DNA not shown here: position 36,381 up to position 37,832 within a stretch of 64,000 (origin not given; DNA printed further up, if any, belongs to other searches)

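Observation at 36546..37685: Full-length DXR homologue with a systematically remodelled active site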

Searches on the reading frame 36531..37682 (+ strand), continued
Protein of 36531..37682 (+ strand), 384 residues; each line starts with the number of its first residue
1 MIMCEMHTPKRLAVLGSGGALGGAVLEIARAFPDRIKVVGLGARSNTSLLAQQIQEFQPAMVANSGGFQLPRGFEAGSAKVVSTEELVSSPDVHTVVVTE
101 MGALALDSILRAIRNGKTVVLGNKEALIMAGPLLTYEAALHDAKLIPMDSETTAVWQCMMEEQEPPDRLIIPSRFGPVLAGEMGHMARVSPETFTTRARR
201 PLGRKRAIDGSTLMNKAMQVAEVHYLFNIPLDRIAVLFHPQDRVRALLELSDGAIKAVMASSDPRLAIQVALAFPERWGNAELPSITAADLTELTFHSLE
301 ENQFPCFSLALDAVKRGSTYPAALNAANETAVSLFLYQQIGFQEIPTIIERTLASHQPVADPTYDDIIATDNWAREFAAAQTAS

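Call 56: find_homologous_proteins(query=L012:9998-11113:+, max_evalue=1e-60)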
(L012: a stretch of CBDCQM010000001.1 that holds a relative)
Query L012:9998-11113:+ (372 aa): 8000 proteins with E <= 1e-60 among 8000 candidates; the best 120 are listed.
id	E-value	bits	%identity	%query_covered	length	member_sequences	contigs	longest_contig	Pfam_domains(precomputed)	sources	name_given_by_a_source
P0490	2.3e-235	798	95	100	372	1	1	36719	PF08436.18,PF02670.23,PF13288.13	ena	-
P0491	9.5e-232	786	99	95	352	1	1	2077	PF08436.18,PF02670.23,PF13288.13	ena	-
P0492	2.6e-230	782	93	96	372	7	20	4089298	PF08436.18,PF02670.23,PF13288.13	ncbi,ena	-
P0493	8.7e-228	773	93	100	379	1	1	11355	PF08436.18,PF02670.23,PF13288.13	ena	-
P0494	9.9e-228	773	93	100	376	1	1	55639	PF08436.18,PF02670.23,PF13288.13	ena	-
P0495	2.9e-227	772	93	100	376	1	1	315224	PF08436.18,PF02670.23,PF13288.13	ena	-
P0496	4.1e-227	771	92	100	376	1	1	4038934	PF08436.18,PF02670.23,PF13288.13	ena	-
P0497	8.1e-224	760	91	99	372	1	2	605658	PF08436.18,PF02670.23,PF13288.13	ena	-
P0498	1.3e-222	756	91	99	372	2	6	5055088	PF08436.18,PF02670.23,PF13288.13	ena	-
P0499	6.3e-222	754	90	100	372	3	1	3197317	PF08436.18,PF02670.23,PF13288.13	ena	-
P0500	6.6e-221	751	89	100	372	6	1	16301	PF08436.18,PF02670.23,PF13288.13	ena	-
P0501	4.9e-220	748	90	99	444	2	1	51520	PF08436.18,PF02670.23,PF13288.13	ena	-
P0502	1.1e-219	747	89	99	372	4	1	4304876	PF08436.18,PF02670.23,PF13288.13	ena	-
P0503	1.5e-219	746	89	100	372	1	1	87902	PF08436.18,PF02670.23,PF13288.13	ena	-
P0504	7.9e-219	744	89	100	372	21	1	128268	PF08436.18,PF02670.23,PF13288.13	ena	-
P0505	8.8e-219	744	88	100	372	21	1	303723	PF08436.18,PF02670.23,PF13288.13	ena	-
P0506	2.6e-218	742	88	100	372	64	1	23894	PF08436.18,PF02670.23,PF13288.13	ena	-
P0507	4.7e-218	741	89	99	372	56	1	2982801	PF08436.18,PF02670.23,PF13288.13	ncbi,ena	-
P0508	8.7e-218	740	89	100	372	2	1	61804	PF08436.18,PF02670.23,PF13288.13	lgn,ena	-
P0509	9.0e-218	740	88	100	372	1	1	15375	PF08436.18,PF02670.23,PF13288.13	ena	-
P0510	8.3e-217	737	88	100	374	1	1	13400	PF08436.18,PF02670.23,PF13288.13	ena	-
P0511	3.4e-216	735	87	100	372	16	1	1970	PF08436.18,PF02670.23,PF13288.13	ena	-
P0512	1.1e-215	733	88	100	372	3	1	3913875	PF08436.18,PF02670.23,PF13288.13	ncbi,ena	-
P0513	1.4e-215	733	87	100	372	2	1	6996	PF08436.18,PF02670.23,PF13288.13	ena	-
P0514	6.6e-215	731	85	100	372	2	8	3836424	PF08436.18,PF02670.23,PF13288.13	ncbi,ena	-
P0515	2.3e-214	729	87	100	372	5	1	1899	PF08436.18,PF02670.23,PF13288.13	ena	-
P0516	4.1e-214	728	86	100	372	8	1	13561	PF08436.18,PF02670.23,PF13288.13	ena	-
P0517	6.8e-214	728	86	100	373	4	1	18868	PF08436.18,PF02670.23,PF13288.13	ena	-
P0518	1.4e-213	727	86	100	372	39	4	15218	PF08436.18,PF02670.23,PF13288.13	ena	-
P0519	2.5e-213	726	86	100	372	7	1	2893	PF08436.18,PF02670.23,PF13288.13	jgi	jgi:1-deoxy-D-xylulose-5-phosphate reductoisomerase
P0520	3.0e-213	725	85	100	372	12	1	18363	PF08436.18,PF02670.23,PF13288.13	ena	-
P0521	1.5e-212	723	86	100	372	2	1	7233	PF08436.18,PF02670.23,PF13288.13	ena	-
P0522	1.9e-212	723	85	100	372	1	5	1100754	PF08436.18,PF02670.23,PF13288.13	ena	-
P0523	1.9e-212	723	85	100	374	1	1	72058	PF08436.18,PF02670.23,PF13288.13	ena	-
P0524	2.0e-212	723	86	100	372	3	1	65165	PF08436.18,PF02670.23,PF13288.13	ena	-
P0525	2.6e-212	722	85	100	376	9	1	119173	PF08436.18,PF02670.23,PF13288.13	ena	-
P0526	5.0e-212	721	85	100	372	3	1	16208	PF08436.18,PF02670.23,PF13288.13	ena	-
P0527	7.4e-212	721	85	100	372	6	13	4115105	PF08436.18,PF02670.23,PF13288.13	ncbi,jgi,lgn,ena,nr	ncbi:MAG: 1-deoxy-D-xylulose-5-phosphate reductoisomerase [Chloroflexi bacterium]|nr:1-deoxy-D-xylul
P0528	1.7e-211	720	85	100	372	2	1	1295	PF08436.18,PF02670.23,PF13288.13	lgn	-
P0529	4.4e-211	718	85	100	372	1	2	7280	PF08436.18,PF02670.23,PF13288.13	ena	-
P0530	7.3e-211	718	85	100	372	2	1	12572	PF08436.18,PF02670.23,PF13288.13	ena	-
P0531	1.8e-210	716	85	99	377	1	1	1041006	PF08436.18,PF02670.23,PF13288.13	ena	-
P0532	1.8e-209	713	84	100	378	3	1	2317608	PF08436.18,PF02670.23,PF13288.13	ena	-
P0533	3.5e-209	712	84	100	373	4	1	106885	PF08436.18,PF02670.23,PF13288.13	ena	-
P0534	7.3e-209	711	85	99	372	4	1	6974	PF08436.18,PF02670.23,PF13288.13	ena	-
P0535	2.0e-207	706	85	99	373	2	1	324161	PF08436.18,PF02670.23,PF13288.13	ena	-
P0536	5.1e-207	705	84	99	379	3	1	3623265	PF08436.18,PF02670.23,PF13288.13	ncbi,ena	-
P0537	6.7e-207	705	83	100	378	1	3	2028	PF08436.18,PF02670.23,PF13288.13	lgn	-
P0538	7.4e-207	704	83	100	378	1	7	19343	PF08436.18,PF02670.23,PF13288.13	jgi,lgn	jgi:1-deoxy-D-xylulose-5-phosphate reductoisomerase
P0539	9.7e-207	704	83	100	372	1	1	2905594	PF08436.18,PF02670.23,PF13288.13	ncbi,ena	-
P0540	3.7e-206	702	84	100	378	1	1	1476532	PF08436.18,PF02670.23,PF13288.13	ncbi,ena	-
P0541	2.7e-205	699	83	100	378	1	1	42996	PF08436.18,PF02670.23,PF13288.13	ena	-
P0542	3.5e-205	699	83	100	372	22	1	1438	PF08436.18,PF02670.23,PF13288.13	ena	-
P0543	5.6e-205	698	82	100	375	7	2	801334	PF08436.18,PF02670.23,PF13288.13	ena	-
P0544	1.8e-203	693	83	100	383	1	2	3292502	PF08436.18,PF02670.23,PF13288.13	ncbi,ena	-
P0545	3.3e-203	692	83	100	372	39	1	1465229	PF08436.18,PF02670.23,PF13288.13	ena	-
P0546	8.1e-203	691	83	100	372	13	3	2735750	PF08436.18,PF02670.23,PF13288.13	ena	-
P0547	1.7e-200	683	81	100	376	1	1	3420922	PF08436.18,PF02670.23,PF13288.13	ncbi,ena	-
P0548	5.2e-200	682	81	99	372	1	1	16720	PF08436.18,PF02670.23,PF13288.13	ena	-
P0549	4.5e-199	679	80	100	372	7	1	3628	PF08436.18,PF02670.23,PF13288.13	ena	-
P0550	5.1e-199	679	81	97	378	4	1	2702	PF08436.18,PF02670.23,PF13288.13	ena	-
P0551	1.1e-198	678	81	96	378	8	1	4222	PF08436.18,PF02670.23,PF13288.13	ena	-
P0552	1.4e-198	677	80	100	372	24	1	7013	PF08436.18,PF02670.23,PF13288.13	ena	-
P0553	1.4e-198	677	81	100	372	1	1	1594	PF08436.18,PF02670.23,PF13288.13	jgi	-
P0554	1.4e-198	677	80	100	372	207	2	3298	PF08436.18,PF02670.23,PF13288.13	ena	-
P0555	1.5e-197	674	80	100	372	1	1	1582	PF08436.18,PF02670.23,PF13288.13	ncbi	-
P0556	6.3e-197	672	79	100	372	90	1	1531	PF08436.18,PF02670.23,PF13288.13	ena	-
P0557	1.3e-196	671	80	100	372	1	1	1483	PF08436.18,PF02670.23,PF13288.13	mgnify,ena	mgnify:CR=1 FL=1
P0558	1.4e-196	671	79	99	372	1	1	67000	PF08436.18,PF02670.23,PF13288.13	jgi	jgi:1-deoxy-D-xylulose-5-phosphate reductoisomerase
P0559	1.8e-196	670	79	100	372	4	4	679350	PF08436.18,PF02670.23,PF13288.13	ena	-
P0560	2.7e-196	670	80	100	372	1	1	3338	PF08436.18,PF02670.23,PF13288.13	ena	-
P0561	4.4e-196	669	78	100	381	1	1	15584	PF08436.18,PF02670.23,PF13288.13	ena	-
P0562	4.9e-196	669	79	99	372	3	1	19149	PF08436.18,PF02670.23,PF13288.13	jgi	jgi:1-deoxy-D-xylulose-5-phosphate reductoisomerase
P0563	5.3e-196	669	79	99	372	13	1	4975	PF08436.18,PF02670.23,PF13288.13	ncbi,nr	ncbi:MAG: 1-deoxy-D-xylulose-5-phosphate reductoisomerase [Dehalococcoidia bacterium]|nr:1-deoxy-D-x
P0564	5.7e-196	669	80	99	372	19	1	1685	PF08436.18,PF02670.23,PF13288.13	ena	-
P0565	8.5e-196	668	80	100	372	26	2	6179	PF08436.18,PF02670.23,PF13288.13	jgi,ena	jgi:1-deoxy-D-xylulose-5-phosphate reductoisomerase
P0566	8.9e-196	668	90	88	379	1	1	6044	PF08436.18,PF02670.23,PF13288.13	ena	-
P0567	1.3e-195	667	79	100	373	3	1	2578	PF08436.18,PF02670.23,PF13288.13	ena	-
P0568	1.3e-195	667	78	100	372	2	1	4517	PF08436.18,PF02670.23,PF13288.13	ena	-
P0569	2.6e-195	666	79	100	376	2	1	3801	PF08436.18,PF02670.23,PF13288.13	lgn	-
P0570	3.6e-195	666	79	100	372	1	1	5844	PF08436.18,PF02670.23,PF13288.13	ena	-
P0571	5.7e-195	665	79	100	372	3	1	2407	PF08436.18,PF02670.23,PF13288.13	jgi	-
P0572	7.2e-195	665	79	99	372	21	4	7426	PF08436.18,PF02670.23,PF13288.13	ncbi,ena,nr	ncbi:MAG: 1-deoxy-D-xylulose-5-phosphate reductoisomerase [Chloroflexi bacterium]|nr:1-deoxy-D-xylul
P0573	8.5e-195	665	79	100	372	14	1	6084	PF08436.18,PF02670.23,PF13288.13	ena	-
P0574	1.3e-194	664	79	99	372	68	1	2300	PF08436.18,PF02670.23,PF13288.13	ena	-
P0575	1.4e-194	664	78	100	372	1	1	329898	PF08436.18,PF02670.23,PF13288.13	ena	-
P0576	1.8e-194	664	78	100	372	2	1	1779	PF08436.18,PF02670.23,PF13288.13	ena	-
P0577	3.6e-194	663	78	100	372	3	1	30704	PF08436.18,PF02670.23,PF13288.13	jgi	-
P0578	4.3e-194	662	79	99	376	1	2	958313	PF08436.18,PF02670.23,PF13288.13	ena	-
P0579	6.3e-194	662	79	99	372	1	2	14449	PF08436.18,PF02670.23,PF13288.13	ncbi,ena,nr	ncbi:MAG: 1-deoxy-D-xylulose-5-phosphate reductoisomerase [Chloroflexi bacterium]|nr:1-deoxy-D-xylul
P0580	1.6e-193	661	79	99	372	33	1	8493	PF08436.18,PF02670.23,PF13288.13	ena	-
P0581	2.0e-193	660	79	100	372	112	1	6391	PF08436.18,PF02670.23,PF13288.13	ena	-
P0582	5.3e-193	659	79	99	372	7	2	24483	PF08436.18,PF02670.23,PF13288.13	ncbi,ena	-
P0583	2.3e-192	657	78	99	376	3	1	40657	PF08436.18,PF02670.23,PF13288.13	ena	-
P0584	5.3e-192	656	78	99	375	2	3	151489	PF08436.18,PF02670.23,PF13288.13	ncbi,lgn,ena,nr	ncbi:MAG: 1-deoxy-D-xylulose-5-phosphate reductoisomerase [Chloroflexi bacterium]|nr:1-deoxy-D-xylul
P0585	7.0e-192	655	77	100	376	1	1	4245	PF08436.18,PF02670.23,PF13288.13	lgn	-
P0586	7.3e-192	655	78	99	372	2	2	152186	PF08436.18,PF02670.23,PF13288.13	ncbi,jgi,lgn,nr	ncbi:MAG: 1-deoxy-D-xylulose-5-phosphate reductoisomerase [SAR202 cluster bacterium]|nr:1-deoxy-D-xy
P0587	1.1e-191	655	78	99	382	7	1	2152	PF08436.18,PF02670.23,PF13288.13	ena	-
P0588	1.5e-191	654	78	95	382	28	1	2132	PF08436.18,PF02670.23,PF13288.13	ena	-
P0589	1.6e-191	654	77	100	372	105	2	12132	PF08436.18,PF02670.23,PF13288.13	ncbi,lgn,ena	-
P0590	1.9e-191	654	78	99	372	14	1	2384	PF08436.18,PF02670.23,PF13288.13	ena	-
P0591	2.0e-191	654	78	100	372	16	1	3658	PF08436.18,PF02670.23,PF13288.13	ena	-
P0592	1.4e-190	651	77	100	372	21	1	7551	PF08436.18,PF02670.23,PF13288.13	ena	-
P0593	1.8e-190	651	78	99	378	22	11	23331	PF08436.18,PF02670.23,PF13288.13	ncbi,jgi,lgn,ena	jgi:1-deoxy-D-xylulose-5-phosphate reductoisomerase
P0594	1.9e-190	650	77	100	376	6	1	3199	PF08436.18,PF02670.23,PF13288.13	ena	-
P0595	1.9e-190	650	78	96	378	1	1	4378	PF08436.18,PF02670.23,PF13288.13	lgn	-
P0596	4.6e-190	649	76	100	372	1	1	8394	PF08436.18,PF02670.23,PF13288.13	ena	-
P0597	7.1e-190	649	77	100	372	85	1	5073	PF08436.18,PF02670.23,PF13288.13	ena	-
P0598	1.1e-189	648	78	99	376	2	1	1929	PF08436.18,PF02670.23,PF13288.13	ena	-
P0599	3.7e-189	646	77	100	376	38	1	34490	PF08436.18,PF02670.23,PF13288.13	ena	-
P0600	7.1e-189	645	78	99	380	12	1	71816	PF08436.18,PF02670.23,PF13288.13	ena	-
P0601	3.7e-188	643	75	100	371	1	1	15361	PF08436.18,PF02670.23,PF13288.13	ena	-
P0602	2.7e-187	640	75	100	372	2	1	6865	PF08436.18,PF02670.23,PF13288.13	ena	-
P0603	6.0e-187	639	76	100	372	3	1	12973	PF08436.18,PF02670.23,PF13288.13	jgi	jgi:1-deoxy-D-xylulose-5-phosphate reductoisomerase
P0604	1.6e-186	638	74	100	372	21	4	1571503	PF08436.18,PF02670.23,PF13288.13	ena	-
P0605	2.6e-186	637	75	100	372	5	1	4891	PF08436.18,PF02670.23,PF13288.13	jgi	jgi:1-deoxy-D-xylulose-5-phosphate reductoisomerase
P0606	2.9e-186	637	78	95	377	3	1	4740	PF08436.18,PF02670.23,PF13288.13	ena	-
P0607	3.4e-186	636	76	99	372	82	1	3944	PF08436.18,PF02670.23,PF13288.13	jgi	jgi:1-deoxy-D-xylulose-5-phosphate reductoisomerase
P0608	6.4e-186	636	75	100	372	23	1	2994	PF08436.18,PF02670.23,PF13288.13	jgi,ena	-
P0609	1.0e-185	635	74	99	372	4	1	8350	PF08436.18,PF02670.23,PF13288.13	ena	-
